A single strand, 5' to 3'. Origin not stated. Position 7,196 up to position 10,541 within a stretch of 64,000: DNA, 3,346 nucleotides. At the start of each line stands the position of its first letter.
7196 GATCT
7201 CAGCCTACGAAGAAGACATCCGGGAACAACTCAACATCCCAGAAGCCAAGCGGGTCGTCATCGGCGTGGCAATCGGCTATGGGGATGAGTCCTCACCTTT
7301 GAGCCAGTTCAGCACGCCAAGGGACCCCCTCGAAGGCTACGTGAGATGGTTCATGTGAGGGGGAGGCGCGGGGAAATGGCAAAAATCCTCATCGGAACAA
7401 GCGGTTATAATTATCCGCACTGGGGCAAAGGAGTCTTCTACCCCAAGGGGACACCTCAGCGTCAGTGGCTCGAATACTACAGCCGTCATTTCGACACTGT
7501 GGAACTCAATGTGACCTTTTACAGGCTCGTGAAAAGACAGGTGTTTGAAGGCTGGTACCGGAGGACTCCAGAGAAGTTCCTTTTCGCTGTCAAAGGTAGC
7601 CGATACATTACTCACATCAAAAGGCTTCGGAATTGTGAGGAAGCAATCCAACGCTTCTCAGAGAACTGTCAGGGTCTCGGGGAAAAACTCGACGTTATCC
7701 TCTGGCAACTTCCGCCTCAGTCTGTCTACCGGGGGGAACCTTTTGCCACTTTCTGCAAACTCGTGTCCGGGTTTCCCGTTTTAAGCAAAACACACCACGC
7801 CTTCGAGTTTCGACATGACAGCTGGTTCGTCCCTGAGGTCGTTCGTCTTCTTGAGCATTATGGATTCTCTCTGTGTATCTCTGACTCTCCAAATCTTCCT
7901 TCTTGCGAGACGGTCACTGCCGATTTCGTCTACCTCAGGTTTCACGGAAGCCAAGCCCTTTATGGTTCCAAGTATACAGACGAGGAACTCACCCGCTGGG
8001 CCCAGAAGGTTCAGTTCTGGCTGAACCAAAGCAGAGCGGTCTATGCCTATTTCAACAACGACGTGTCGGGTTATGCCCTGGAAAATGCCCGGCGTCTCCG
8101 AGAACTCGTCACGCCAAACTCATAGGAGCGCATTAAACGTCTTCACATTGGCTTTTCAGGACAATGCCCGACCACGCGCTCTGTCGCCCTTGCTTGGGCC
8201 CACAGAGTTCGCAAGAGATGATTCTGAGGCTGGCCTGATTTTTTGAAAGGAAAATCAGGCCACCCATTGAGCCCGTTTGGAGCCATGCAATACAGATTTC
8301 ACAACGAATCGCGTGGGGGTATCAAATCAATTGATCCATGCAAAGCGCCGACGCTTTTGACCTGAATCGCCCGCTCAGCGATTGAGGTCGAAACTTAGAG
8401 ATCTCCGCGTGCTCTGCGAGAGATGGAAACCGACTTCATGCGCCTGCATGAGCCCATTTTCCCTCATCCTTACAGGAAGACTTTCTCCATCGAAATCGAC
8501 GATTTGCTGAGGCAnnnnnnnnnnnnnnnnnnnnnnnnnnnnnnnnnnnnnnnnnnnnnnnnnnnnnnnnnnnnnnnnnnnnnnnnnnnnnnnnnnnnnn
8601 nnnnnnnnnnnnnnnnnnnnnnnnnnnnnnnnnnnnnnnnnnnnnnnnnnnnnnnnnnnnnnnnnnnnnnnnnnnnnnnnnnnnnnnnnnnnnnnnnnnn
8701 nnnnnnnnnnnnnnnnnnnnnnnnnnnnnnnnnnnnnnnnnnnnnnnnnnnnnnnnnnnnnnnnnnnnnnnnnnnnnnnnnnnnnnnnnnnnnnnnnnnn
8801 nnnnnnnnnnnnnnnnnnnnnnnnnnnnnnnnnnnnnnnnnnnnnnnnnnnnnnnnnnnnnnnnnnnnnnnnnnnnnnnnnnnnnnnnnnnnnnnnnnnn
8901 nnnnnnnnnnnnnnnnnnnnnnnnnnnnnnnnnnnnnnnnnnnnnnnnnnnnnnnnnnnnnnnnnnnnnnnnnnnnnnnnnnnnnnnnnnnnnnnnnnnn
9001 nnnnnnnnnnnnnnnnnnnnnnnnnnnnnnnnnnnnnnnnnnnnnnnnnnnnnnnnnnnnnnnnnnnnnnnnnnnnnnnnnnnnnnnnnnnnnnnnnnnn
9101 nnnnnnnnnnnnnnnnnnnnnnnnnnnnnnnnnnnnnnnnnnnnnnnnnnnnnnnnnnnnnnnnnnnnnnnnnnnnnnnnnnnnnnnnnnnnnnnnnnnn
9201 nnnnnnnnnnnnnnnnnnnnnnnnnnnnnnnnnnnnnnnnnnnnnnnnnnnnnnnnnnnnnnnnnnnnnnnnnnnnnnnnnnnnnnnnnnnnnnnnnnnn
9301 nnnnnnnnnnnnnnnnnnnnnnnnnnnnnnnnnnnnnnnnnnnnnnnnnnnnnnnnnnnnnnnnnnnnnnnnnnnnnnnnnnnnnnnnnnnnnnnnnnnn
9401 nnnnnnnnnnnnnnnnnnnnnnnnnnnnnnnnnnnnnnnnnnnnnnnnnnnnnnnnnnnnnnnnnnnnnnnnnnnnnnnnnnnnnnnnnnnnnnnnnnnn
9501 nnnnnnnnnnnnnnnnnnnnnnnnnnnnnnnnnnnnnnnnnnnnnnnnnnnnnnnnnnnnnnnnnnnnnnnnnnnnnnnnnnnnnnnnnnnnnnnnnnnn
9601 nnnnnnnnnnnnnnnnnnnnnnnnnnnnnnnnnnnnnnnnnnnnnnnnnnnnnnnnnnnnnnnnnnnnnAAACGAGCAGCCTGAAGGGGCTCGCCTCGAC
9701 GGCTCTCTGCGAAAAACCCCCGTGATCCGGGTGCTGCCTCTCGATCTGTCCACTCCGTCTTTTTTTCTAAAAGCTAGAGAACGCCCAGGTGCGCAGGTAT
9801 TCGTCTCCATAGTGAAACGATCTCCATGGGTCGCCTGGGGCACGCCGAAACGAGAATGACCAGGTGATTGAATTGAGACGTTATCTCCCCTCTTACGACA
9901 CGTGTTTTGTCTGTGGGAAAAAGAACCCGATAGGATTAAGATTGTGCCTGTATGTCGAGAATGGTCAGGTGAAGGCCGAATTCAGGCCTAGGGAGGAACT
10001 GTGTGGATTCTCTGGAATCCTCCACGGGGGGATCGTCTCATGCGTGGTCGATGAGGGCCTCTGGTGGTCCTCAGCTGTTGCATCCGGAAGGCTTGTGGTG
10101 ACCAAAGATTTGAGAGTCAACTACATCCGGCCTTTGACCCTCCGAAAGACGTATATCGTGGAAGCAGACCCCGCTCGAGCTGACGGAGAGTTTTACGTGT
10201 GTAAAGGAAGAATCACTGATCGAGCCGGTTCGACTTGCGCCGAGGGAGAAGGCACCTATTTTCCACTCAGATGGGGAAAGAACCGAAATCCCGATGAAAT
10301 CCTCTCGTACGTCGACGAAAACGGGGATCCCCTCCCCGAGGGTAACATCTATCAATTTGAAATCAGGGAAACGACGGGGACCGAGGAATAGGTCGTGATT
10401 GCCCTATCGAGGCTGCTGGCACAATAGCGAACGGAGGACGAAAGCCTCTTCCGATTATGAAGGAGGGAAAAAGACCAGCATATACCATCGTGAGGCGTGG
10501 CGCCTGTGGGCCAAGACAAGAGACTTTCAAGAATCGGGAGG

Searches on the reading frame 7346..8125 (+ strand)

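Call 36: search_protein_families(library=pfam, proteins=[window:7346-8125:+], max_evalue=0.00001)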
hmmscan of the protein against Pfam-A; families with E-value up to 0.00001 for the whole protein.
window:7346-8125:+ (259 aa): 1 family
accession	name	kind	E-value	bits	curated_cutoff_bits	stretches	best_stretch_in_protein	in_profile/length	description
PF01904.24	DUF72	-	3.5e-75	253.2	25.3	1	32-254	1-217/217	Protein of unknown function DUF72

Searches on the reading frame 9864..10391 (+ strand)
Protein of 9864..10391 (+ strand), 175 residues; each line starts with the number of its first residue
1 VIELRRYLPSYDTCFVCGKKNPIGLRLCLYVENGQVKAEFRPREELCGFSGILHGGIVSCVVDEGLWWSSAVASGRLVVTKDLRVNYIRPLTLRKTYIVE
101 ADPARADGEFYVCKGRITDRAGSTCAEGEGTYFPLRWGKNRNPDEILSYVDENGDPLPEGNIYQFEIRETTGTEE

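Call 36: search_protein_families(library=pfam, proteins=[window:9864-10391:+], max_evalue=0.00001)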
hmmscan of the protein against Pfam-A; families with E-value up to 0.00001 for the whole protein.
window:9864-10391:+ (175 aa): 1 family
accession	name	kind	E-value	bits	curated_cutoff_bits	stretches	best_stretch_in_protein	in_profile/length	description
PF03061.28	4HBT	-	4e-06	27.5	20.6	1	51-125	2-78/79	Thioesterase superfamily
